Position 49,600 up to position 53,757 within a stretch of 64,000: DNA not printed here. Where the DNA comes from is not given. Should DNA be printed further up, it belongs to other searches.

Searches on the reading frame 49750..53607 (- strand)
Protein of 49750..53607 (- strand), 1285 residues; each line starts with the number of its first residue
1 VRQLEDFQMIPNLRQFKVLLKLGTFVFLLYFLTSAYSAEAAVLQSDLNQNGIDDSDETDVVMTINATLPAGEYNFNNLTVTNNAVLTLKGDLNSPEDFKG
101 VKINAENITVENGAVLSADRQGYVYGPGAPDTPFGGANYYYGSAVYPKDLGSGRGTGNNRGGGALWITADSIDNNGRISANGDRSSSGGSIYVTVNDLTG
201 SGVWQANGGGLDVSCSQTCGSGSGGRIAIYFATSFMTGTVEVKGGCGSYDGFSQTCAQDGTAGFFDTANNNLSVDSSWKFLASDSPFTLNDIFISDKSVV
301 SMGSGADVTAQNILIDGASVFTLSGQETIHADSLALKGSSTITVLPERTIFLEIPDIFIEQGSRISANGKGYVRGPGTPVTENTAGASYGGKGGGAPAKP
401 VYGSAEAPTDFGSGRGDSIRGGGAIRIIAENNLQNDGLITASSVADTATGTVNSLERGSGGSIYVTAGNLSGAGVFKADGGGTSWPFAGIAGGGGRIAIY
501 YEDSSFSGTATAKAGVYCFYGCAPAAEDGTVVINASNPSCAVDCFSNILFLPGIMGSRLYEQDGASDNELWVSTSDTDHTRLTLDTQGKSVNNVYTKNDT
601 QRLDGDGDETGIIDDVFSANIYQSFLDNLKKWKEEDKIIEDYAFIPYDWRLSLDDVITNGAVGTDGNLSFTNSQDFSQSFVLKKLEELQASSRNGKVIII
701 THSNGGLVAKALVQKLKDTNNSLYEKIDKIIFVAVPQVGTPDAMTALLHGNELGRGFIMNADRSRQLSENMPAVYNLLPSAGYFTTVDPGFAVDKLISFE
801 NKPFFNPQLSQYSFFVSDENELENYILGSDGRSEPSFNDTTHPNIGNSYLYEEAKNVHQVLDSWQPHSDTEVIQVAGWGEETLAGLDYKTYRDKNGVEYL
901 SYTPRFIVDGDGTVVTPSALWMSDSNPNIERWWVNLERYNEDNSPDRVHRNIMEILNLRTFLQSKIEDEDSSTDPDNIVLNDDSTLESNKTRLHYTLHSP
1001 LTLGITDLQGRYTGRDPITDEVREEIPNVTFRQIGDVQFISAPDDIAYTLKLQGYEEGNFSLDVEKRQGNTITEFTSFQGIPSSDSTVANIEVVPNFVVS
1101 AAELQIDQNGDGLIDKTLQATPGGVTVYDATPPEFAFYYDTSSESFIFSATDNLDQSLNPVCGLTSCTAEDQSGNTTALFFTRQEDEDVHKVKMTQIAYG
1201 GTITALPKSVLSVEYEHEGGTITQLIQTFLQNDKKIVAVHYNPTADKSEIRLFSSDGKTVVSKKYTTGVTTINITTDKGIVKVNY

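Call 62: search_protein_families(library=pfam, proteins=[window:49750-53607:-], max_evalue=0.0001)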
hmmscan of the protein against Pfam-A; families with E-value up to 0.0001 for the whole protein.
window:49750-53607:- (1285 aa): 2 families
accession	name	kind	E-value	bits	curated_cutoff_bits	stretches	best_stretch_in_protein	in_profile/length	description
PF02450.21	LCAT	-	8.2e-13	48.8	21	1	620-821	67-243/392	Lecithin:cholesterol acyltransferase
PF24096.1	DUF7379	-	1.2e-07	32.3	33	1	683-743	59-118/191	Domain of unknown function (DUF7379)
